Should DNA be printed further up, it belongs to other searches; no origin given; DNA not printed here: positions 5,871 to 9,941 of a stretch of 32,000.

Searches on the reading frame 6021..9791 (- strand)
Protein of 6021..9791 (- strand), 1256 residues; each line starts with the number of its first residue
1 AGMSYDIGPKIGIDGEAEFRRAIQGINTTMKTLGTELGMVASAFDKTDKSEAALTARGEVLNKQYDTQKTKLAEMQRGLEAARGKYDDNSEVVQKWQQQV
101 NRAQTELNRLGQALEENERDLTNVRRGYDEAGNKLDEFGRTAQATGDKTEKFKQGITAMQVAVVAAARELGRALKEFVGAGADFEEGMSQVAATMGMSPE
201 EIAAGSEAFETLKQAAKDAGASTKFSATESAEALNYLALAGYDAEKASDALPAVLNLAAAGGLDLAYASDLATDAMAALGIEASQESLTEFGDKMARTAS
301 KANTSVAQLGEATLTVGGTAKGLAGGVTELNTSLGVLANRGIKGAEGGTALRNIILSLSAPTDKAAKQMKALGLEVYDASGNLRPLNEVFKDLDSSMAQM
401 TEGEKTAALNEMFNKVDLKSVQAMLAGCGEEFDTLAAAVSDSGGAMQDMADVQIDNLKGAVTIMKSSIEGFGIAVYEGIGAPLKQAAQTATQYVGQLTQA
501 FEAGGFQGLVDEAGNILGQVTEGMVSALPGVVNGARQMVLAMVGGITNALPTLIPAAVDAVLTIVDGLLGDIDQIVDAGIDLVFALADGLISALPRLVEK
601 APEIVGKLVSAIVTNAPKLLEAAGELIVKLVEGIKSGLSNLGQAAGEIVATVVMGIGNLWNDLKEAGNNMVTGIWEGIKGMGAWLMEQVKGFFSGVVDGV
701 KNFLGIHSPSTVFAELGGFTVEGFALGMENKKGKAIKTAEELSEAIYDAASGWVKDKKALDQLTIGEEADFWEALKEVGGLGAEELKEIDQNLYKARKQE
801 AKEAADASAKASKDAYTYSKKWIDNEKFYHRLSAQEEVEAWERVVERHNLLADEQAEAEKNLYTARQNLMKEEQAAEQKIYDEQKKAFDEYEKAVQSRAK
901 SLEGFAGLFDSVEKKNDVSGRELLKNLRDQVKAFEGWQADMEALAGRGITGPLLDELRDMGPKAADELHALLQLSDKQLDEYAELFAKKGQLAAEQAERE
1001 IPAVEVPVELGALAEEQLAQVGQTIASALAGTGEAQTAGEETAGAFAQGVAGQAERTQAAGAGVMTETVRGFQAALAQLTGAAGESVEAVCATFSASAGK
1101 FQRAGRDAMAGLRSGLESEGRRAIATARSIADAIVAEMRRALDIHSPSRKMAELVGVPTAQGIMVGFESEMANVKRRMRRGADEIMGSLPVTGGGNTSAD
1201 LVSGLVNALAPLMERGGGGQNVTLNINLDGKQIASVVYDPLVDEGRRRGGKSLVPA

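Call 7: search_protein_families(library=pfam, max_evalue=0.1, proteins=[window:6021-9791:-])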
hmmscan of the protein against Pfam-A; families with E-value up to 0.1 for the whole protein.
window:6021-9791:- (1256 aa): 5 families
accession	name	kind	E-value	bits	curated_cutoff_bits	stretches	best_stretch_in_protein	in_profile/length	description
PF10145.14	PhageMin_Tail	-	7.8e-45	153.7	33.2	1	214-413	2-200/201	Phage-related minor tail protein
PF10498.14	IFT57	-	0.00041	19.9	40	1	24-123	225-328/360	Intra-flagellar transport protein 57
PF04513.17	Baculo_PEP_C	-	0.027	15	38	0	406-469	40-102/140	Baculovirus polyhedron envelope protein, PEP, C terminus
PF01519.22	DUF16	-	0.059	14.3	40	0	62-137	26-101/104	Protein of unknown function DUF16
PF23067.1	MG280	-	0.064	13.2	27.4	0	40-158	49-161/259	Uncharacterised protein MG280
